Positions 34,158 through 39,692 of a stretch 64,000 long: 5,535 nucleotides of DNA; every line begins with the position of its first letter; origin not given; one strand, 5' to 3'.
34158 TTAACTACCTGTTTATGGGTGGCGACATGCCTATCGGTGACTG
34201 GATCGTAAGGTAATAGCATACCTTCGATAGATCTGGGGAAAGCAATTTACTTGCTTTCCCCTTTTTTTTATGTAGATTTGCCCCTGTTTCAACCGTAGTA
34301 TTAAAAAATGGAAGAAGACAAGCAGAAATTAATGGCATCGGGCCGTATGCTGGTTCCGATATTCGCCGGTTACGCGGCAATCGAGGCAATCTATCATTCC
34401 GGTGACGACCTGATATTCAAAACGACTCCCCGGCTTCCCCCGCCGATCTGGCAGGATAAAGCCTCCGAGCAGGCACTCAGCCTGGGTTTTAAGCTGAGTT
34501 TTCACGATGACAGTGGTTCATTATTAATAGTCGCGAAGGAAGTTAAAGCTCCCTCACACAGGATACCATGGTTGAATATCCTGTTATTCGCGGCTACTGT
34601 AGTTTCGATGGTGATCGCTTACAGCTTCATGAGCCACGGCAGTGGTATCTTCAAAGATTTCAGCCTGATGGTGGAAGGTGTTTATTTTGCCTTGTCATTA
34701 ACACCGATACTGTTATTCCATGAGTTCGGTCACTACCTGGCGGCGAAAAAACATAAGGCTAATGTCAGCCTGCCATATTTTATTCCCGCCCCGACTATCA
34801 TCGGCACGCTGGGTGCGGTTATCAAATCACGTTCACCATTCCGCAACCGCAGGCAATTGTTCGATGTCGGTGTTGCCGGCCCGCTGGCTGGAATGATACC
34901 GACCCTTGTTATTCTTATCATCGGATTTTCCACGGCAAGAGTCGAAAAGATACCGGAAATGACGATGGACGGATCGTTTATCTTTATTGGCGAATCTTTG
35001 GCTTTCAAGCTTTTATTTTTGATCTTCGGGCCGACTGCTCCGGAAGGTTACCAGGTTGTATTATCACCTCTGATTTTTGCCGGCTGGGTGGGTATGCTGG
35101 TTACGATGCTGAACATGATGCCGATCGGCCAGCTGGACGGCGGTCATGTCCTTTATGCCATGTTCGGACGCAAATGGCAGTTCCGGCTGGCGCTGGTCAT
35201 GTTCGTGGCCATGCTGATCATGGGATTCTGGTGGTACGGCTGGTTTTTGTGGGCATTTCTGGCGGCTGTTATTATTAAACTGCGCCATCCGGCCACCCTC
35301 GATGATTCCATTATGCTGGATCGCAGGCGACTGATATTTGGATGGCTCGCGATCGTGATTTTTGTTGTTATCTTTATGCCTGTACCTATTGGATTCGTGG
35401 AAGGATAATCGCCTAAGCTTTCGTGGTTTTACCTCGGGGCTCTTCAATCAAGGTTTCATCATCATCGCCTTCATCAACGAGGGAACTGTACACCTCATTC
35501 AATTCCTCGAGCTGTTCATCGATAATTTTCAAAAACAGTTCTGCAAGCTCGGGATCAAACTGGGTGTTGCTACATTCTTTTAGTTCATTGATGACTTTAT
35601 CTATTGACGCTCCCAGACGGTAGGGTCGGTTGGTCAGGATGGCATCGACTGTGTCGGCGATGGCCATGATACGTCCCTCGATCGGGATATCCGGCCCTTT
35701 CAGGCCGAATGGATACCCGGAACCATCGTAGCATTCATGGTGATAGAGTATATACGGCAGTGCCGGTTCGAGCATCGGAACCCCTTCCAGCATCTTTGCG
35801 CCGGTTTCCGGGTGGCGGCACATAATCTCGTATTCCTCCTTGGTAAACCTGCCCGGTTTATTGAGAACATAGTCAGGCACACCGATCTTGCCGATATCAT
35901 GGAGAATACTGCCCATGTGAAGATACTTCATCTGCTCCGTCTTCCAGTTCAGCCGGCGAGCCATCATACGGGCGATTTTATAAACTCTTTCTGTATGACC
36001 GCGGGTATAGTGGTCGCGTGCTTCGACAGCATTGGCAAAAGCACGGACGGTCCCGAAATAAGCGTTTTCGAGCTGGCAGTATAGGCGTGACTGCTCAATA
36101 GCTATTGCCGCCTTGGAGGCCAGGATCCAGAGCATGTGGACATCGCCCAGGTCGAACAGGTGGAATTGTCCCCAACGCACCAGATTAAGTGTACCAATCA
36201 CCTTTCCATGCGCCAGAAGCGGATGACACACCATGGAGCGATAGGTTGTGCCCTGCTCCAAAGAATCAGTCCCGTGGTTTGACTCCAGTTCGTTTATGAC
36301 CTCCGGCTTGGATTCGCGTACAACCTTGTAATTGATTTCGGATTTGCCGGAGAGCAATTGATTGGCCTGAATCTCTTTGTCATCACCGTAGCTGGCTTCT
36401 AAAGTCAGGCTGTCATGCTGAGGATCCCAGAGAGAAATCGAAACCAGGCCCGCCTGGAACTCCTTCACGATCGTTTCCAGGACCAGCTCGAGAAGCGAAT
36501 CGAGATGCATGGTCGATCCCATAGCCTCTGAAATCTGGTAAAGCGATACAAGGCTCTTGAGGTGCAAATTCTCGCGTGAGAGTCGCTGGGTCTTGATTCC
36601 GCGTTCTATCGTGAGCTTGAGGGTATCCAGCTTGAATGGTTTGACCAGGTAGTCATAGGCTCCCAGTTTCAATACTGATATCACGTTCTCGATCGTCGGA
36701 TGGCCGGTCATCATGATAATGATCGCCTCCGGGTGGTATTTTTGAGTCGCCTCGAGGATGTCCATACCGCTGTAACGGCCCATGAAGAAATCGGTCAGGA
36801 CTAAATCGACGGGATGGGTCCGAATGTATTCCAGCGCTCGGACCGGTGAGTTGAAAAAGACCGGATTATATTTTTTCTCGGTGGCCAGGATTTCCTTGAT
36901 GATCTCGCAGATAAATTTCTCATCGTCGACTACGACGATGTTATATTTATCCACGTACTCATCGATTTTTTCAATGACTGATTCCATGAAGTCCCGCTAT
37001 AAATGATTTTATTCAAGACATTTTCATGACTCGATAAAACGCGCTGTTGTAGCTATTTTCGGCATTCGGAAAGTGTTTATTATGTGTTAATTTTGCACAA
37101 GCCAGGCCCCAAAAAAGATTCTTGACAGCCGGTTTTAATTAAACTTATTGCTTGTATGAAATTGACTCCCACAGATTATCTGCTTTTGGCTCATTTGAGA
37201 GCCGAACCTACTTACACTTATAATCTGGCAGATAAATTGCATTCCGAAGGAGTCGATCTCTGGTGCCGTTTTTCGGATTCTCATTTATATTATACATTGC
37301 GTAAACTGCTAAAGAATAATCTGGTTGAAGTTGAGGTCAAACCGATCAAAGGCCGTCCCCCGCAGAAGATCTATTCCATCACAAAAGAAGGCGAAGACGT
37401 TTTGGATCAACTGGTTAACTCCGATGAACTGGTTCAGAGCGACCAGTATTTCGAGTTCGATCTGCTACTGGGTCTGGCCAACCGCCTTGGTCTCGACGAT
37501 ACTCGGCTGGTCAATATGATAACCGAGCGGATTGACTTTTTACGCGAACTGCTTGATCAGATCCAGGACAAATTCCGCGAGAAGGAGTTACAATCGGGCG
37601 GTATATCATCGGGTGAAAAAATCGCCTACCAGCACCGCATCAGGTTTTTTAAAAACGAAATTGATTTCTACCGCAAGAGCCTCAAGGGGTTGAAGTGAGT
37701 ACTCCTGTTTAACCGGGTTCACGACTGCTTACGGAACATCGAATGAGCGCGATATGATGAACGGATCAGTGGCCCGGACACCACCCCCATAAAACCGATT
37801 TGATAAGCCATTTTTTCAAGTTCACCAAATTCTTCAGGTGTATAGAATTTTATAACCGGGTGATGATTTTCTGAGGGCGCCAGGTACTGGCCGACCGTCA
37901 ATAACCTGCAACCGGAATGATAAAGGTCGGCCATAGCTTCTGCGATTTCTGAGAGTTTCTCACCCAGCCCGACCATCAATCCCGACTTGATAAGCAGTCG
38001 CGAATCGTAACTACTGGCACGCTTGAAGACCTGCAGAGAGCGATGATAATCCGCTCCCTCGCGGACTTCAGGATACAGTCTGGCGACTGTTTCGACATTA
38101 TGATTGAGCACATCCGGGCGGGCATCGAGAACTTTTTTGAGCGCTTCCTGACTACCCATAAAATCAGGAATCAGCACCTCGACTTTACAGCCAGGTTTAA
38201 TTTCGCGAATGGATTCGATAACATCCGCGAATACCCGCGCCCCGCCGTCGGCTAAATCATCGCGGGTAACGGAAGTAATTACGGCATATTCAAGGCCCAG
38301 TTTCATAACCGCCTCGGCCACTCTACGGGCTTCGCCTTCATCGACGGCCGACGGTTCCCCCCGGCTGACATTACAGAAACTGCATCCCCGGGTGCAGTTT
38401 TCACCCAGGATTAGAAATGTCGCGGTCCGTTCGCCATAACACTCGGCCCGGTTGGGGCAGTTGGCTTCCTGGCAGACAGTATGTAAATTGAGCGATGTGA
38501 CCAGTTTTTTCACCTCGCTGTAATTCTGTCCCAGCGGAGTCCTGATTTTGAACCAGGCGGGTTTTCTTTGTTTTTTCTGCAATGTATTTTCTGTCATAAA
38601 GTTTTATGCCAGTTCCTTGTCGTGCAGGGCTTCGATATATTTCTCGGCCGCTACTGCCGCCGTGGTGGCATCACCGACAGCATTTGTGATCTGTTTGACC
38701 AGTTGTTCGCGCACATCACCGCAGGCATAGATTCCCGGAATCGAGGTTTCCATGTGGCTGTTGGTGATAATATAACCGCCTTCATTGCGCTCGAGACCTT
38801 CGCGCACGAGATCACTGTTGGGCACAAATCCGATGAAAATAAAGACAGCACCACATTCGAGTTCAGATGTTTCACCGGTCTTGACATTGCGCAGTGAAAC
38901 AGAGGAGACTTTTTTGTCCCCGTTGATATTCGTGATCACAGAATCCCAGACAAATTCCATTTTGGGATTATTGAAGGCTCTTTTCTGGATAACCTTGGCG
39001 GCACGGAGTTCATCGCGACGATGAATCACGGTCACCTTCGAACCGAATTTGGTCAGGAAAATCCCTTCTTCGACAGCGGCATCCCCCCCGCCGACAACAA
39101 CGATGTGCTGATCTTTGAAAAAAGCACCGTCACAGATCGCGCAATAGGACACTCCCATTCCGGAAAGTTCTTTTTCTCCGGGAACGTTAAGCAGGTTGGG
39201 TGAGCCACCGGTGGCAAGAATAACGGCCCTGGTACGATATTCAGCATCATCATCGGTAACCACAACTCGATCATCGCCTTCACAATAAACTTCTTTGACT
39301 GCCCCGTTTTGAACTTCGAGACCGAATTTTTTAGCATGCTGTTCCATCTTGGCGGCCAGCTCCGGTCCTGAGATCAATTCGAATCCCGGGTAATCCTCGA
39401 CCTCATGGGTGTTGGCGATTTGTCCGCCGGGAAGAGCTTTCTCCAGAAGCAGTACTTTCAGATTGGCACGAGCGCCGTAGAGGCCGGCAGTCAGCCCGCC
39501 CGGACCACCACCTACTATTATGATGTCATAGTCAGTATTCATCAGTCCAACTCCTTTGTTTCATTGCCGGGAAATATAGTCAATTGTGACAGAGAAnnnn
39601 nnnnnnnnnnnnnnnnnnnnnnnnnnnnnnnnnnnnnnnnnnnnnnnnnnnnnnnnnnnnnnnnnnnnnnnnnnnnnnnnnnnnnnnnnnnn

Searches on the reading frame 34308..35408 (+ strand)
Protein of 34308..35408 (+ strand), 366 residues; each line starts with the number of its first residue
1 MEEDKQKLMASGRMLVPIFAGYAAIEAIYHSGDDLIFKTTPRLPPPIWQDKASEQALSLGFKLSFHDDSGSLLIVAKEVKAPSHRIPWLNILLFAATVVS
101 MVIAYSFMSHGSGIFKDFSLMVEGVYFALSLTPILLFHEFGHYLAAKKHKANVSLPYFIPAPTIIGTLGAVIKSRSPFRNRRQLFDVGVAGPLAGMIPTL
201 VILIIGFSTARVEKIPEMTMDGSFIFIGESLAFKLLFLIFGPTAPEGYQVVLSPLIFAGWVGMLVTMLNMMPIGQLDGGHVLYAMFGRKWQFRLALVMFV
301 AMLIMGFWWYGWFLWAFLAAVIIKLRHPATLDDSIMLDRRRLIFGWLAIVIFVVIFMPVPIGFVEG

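Call 35: search_protein_families(library=pfam, proteins=[window:34308-35408:+], max_evalue=0.00001)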
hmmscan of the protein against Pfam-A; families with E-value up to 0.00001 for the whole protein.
window:34308-35408:+ (366 aa): 1 family
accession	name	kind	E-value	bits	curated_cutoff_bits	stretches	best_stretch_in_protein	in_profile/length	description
PF02163.28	Peptidase_M50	-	3.9e-18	66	27.2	1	126-289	1-200/221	Peptidase family M50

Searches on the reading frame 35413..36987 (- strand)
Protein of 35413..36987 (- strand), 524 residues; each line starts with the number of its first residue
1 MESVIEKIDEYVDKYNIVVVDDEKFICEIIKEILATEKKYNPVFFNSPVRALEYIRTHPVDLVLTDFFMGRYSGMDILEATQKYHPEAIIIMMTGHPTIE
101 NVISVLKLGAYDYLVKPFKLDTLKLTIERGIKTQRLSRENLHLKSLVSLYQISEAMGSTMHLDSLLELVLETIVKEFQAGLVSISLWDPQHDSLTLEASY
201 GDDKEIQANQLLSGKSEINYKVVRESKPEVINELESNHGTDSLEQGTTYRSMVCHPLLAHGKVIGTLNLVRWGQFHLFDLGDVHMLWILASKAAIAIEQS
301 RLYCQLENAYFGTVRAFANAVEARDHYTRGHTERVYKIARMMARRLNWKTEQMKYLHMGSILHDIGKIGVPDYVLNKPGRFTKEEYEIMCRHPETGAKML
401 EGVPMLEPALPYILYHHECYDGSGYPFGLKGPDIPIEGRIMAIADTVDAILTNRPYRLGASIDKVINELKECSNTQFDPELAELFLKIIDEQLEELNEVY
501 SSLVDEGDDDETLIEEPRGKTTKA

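Call 35: search_protein_families(library=pfam, proteins=[window:35413-36987:-], max_evalue=0.00001)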
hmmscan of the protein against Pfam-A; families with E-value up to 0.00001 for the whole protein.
window:35413-36987:- (524 aa): 6 families
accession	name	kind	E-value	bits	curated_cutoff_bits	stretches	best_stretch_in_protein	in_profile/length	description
PF13487.12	HD_5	-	2.4e-39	135.3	27.2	1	316-481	2-170/170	HD domain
PF00072.30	Response_reg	-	5.5e-23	81.7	30.2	1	17-127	1-110/111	Response regulator receiver domain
PF01966.28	HD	-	3.9e-19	69.5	22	1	330-449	3-115/116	HD domain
PF13185.12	GAF_2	-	3.6e-14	53.6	28.6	1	161-298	3-136/136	GAF domain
PF01590.32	GAF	-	3.6e-09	37.7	22.4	1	162-297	2-133/133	GAF domain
PF13492.12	GAF_3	-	2e-07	31.9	27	1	162-299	2-129/129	GAF domain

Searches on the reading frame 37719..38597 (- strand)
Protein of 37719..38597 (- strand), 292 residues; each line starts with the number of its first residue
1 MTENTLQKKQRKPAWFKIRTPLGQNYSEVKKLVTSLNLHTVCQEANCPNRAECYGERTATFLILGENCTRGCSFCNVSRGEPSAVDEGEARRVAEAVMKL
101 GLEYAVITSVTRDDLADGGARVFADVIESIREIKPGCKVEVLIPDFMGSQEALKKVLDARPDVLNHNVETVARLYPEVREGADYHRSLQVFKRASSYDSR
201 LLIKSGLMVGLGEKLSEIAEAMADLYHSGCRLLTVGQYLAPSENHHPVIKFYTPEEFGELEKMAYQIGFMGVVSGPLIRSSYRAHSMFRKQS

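Call 35: search_protein_families(library=pfam, proteins=[window:37719-38597:-], max_evalue=0.00001)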
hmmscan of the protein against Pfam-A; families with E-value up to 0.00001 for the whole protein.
window:37719-38597:- (292 aa): 2 families
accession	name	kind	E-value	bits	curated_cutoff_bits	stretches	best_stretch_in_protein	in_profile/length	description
PF04055.27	Radical_SAM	-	3.1e-19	70.2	29.5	1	63-224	2-165/166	Radical SAM superfamily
PF16881.10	LIAS_N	-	1.5e-11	45.1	27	1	8-47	57-96/96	N-terminal domain of lipoyl synthase of Radical_SAM family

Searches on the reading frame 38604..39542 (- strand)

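Call 35: search_protein_families(library=pfam, proteins=[window:38604-39542:-], max_evalue=0.00001)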
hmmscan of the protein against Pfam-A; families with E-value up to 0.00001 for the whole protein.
window:38604-39542:- (312 aa): 10 families
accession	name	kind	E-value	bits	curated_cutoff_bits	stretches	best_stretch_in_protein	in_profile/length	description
PF07992.20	Pyr_redox_2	-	2.3e-58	198.4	26.1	1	5-291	1-290/291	Pyridine nucleotide-disulphide oxidoreductase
PF13738.12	Pyr_redox_3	-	2e-30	106.5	30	1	55-275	76-305/305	Pyridine nucleotide-disulphide oxidoreductase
PF00070.33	Pyr_redox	-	2.1e-19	70.2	22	1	146-218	1-80/82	Pyridine nucleotide-disulphide oxidoreductase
PF01134.28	GIDA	-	8.2e-10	38.7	22.1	0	6-36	1-29/391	Glucose inhibited division protein A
PF00890.30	FAD_binding_2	-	1e-09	38.5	20.4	0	6-42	1-38/414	FAD binding domain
PF01266.30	DAO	-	6.4e-08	32.9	27.9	0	6-41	1-38/353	FAD dependent oxidoreductase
PF03486.20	HI0933_like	-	8e-08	32.5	50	0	6-36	2-32/244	HI0933-like protein Rossmann domain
PF01946.23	Thi4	-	1.2e-07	31.6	26.2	1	5-40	18-55/235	Thi4 family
PF12831.13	FAD_oxidored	-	1.6e-07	31.4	27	1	6-43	1-39/416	FAD dependent oxidoreductase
PF13450.12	NAD_binding_8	-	2e-07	31.6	21.9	1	9-66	1-55/68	NAD(P)-binding Rossmann-like domain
